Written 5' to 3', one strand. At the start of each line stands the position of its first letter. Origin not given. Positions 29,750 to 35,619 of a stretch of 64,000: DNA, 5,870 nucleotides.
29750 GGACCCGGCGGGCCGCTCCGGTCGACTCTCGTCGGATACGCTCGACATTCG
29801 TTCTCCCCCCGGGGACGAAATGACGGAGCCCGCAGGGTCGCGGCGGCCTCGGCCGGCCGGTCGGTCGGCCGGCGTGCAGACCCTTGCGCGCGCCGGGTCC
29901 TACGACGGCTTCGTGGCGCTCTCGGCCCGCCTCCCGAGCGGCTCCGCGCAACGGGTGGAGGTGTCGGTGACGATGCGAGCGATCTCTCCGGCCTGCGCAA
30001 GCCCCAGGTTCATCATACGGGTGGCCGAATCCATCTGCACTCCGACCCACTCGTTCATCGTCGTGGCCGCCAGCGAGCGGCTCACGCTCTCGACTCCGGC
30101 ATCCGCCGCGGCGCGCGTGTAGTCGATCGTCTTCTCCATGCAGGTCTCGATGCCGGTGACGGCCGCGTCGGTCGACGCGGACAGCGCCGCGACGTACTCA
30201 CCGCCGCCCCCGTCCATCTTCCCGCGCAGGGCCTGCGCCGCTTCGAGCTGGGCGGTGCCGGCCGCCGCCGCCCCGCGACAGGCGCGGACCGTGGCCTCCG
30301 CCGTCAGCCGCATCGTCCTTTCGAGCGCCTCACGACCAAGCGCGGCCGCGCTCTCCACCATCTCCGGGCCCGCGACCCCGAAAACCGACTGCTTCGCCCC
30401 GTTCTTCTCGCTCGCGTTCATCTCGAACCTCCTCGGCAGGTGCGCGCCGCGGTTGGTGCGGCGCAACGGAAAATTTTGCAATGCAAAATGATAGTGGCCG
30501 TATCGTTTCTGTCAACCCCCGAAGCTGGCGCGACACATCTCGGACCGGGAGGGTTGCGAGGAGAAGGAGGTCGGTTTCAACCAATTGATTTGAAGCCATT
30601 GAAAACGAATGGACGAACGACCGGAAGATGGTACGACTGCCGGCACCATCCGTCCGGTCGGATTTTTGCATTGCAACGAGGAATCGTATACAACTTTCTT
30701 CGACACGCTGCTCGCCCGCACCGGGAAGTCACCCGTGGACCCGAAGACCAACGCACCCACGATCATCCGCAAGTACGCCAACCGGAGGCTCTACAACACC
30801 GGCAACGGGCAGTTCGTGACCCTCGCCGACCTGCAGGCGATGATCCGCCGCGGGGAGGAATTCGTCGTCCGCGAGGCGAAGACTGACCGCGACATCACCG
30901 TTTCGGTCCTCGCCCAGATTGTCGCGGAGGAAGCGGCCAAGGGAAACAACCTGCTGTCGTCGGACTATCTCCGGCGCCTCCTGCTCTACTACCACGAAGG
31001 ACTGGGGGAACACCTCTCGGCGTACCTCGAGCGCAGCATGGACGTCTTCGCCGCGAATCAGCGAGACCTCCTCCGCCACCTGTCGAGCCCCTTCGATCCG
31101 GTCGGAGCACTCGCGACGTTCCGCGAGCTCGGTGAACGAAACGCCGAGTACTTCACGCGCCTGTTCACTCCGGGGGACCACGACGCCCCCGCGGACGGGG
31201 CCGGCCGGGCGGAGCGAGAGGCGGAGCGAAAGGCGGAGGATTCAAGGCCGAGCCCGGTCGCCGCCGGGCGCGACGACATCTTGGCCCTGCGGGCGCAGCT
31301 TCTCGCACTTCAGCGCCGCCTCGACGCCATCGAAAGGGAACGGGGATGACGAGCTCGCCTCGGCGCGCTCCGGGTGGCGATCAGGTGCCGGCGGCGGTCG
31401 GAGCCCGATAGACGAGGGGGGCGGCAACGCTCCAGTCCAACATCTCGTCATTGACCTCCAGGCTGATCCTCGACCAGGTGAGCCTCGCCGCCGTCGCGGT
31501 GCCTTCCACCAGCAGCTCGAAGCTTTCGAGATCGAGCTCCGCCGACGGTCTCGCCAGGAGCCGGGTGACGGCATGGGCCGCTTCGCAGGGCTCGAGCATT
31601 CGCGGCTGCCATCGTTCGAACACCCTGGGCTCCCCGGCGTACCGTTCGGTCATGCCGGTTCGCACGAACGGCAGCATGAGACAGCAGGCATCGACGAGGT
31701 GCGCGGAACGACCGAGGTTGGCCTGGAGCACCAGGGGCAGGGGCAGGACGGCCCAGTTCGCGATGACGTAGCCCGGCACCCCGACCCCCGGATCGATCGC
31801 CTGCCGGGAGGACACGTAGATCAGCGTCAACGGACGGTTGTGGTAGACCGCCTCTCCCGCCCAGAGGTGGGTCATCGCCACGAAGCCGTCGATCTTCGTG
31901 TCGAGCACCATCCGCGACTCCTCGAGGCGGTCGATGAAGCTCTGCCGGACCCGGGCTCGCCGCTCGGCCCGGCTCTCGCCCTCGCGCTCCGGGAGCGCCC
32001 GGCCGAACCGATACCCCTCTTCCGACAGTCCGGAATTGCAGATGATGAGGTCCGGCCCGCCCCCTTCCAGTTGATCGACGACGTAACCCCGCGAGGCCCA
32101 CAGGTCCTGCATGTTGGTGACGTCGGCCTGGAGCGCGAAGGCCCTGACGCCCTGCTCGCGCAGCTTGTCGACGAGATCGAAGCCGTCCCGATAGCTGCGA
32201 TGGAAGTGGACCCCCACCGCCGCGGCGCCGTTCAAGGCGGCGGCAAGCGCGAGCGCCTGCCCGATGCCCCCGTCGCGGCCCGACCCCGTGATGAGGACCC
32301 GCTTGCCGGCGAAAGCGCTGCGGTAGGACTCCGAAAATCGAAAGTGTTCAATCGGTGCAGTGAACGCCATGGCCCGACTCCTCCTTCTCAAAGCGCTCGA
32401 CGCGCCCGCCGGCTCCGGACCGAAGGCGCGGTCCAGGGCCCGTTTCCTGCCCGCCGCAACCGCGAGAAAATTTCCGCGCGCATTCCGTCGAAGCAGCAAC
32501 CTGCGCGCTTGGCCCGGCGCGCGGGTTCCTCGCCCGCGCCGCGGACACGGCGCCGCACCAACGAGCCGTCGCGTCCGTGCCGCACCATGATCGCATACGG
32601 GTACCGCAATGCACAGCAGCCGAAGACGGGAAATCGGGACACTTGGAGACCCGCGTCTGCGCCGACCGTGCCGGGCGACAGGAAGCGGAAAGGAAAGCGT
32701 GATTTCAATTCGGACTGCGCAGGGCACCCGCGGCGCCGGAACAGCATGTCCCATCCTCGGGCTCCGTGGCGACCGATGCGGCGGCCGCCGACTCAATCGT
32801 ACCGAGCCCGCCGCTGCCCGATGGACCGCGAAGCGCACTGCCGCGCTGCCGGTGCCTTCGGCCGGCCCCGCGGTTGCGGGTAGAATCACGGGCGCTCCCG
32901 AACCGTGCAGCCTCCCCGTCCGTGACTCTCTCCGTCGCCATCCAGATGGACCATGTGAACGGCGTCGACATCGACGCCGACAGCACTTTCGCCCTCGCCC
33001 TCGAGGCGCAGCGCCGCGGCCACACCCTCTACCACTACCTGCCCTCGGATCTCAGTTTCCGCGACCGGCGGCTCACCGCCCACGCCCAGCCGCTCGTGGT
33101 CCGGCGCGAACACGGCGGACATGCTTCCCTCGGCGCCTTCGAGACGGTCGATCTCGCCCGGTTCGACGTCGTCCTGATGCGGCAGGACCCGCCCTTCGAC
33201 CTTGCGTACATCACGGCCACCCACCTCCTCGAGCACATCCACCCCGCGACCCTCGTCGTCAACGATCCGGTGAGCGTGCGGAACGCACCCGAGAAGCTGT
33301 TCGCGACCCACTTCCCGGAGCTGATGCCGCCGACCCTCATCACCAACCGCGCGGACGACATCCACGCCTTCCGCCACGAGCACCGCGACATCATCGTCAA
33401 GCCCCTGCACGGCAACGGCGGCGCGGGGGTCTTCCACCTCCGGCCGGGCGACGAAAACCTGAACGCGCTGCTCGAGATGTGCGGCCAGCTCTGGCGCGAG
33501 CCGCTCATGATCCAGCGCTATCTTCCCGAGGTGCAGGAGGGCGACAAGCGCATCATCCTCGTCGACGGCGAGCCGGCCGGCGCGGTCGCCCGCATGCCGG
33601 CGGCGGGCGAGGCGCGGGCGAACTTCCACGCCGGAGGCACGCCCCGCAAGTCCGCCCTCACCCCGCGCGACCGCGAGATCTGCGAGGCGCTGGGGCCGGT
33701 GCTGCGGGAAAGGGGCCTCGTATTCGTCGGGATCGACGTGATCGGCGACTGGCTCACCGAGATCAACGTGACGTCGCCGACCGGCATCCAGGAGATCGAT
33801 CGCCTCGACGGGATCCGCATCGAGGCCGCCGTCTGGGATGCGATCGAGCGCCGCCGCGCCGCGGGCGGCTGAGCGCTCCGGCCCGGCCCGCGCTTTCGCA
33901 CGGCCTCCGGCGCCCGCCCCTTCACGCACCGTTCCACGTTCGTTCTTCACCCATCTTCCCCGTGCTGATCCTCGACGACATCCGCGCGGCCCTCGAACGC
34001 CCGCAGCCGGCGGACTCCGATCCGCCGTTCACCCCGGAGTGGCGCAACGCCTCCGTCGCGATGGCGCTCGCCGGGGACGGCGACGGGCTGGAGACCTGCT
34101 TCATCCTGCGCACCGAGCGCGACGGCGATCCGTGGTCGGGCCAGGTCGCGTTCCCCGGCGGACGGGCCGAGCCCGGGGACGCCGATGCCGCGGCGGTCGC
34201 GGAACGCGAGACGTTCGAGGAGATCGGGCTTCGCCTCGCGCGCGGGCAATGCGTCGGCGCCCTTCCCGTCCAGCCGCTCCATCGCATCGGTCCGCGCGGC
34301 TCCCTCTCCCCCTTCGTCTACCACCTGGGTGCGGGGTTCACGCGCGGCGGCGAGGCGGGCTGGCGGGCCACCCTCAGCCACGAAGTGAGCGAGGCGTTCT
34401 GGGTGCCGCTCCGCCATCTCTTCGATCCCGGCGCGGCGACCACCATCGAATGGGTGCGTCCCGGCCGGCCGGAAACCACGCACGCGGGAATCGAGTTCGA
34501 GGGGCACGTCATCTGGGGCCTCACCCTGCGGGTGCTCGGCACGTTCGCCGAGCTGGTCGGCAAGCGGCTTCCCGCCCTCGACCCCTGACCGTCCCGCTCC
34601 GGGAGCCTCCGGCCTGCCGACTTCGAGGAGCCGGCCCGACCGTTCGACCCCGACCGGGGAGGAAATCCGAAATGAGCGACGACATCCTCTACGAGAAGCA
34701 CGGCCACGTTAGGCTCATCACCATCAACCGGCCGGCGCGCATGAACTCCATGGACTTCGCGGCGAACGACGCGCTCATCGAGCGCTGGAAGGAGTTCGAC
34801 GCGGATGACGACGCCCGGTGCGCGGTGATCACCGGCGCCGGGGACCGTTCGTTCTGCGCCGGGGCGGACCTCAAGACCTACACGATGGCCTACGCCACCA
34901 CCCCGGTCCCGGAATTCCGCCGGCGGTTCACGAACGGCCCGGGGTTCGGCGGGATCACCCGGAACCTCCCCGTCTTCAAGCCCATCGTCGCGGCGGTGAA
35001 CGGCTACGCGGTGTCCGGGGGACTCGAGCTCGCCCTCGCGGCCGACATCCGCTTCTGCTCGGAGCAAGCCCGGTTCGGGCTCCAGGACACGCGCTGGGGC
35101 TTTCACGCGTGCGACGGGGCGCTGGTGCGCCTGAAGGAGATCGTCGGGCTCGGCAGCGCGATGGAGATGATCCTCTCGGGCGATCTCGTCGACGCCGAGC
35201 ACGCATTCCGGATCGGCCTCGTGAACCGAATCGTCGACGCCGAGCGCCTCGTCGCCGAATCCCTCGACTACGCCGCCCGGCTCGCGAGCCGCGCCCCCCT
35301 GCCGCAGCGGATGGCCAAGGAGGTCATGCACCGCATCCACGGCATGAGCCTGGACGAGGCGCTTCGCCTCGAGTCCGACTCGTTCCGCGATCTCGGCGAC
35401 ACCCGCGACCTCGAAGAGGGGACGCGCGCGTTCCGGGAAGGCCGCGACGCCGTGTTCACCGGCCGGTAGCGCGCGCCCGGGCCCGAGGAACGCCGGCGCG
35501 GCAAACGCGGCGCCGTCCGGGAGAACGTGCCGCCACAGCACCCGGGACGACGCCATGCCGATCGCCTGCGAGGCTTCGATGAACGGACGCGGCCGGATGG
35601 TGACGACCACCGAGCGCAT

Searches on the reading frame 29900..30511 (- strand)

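Call 58: search_protein_families(library=pfam, max_evalue=0.001, proteins=[window:29900-30511:-])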
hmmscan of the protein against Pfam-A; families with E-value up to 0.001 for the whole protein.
window:29900-30511:- (203 aa): 1 family
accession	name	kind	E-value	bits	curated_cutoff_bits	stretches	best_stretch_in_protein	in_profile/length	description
PF09361.15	Phasin_2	-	7.1e-11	42.6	24.9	1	107-194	11-98/100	Phasin protein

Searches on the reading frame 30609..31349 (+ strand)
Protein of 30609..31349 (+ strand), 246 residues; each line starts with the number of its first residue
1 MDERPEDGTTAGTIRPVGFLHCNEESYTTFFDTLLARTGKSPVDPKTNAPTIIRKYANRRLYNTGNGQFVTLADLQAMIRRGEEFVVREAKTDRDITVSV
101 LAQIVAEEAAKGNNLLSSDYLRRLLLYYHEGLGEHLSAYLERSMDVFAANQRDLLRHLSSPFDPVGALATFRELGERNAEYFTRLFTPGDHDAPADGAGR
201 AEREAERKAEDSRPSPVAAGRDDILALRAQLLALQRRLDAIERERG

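Call 58: search_protein_families(library=pfam, max_evalue=0.001, proteins=[window:30609-31349:+])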
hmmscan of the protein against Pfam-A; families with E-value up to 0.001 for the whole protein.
window:30609-31349:+ (246 aa): 2 families
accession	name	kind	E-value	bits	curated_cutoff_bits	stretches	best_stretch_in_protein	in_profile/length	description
PF07879.16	PHB_acc_N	-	6e-23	81.2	25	1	52-112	1-61/61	PHB/PHA accumulation regulator DNA-binding domain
PF05233.18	PHB_acc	-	0.00027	21.4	27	0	116-152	1-37/40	PHB accumulation regulatory domain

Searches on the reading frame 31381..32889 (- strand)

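Call 58: search_protein_families(library=pfam, max_evalue=0.001, proteins=[window:31381-32889:-])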
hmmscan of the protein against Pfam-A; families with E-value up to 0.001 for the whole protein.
window:31381-32889:- (502 aa): 2 families
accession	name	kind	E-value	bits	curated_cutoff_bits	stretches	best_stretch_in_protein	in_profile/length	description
PF00106.31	adh_short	-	8.9e-10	38.8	26.6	1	196-416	1-189/195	short chain dehydrogenase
PF13561.12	adh_short_C2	-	0.00033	20.7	27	0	206-291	5-84/236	Enoyl-(Acyl carrier protein) reductase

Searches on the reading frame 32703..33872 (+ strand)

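Call 58: search_protein_families(library=pfam, max_evalue=0.001, proteins=[window:32703-33872:+])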
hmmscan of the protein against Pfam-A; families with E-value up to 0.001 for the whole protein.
window:32703-33872:+ (389 aa): 4 families
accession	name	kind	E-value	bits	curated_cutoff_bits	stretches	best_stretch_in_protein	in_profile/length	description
PF02955.21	GSH-S_ATP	-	9.1e-72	240.6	23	1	197-369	1-174/175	Prokaryotic glutathione synthetase, ATP-grasp domain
PF02951.20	GSH-S_N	-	1.1e-39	135.6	21.3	1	76-193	1-119/119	Prokaryotic glutathione synthetase, N-terminal domain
PF08443.16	RimK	-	5.4e-13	49.4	21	1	211-381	21-188/188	RimK-like ATP-grasp domain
PF14398.11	ATPgrasp_YheCD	-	2.2e-05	24.3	26.8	1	204-251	25-72/255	YheC/D like ATP-grasp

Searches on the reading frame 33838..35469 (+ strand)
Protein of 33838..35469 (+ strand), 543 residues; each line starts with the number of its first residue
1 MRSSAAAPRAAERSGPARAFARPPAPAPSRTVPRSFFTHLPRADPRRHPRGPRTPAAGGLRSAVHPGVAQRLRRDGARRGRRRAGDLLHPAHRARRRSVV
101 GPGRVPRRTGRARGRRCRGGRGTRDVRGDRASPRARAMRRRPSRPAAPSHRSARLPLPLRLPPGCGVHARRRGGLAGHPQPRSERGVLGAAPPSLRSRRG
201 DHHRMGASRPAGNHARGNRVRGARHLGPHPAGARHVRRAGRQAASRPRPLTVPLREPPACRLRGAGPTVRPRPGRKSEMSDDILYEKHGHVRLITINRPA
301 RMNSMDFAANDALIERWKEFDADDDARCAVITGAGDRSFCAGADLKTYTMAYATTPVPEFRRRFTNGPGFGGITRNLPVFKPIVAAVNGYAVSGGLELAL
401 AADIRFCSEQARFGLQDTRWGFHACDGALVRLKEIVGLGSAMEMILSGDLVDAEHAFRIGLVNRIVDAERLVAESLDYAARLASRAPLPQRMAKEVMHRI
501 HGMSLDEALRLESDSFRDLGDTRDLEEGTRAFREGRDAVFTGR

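Call 58: search_protein_families(library=pfam, max_evalue=0.001, proteins=[window:33838-35469:+])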
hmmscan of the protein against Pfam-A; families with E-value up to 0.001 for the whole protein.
window:33838-35469:+ (543 aa): 2 families
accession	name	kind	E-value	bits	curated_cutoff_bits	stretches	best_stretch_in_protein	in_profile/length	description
PF00378.25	ECH_1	-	1.8e-49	168.8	27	1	288-542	3-250/251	Enoyl-CoA hydratase/isomerase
PF16113.10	ECH_2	-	8.2e-24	85.1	27.2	1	291-471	1-177/335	Enoyl-CoA hydratase/isomerase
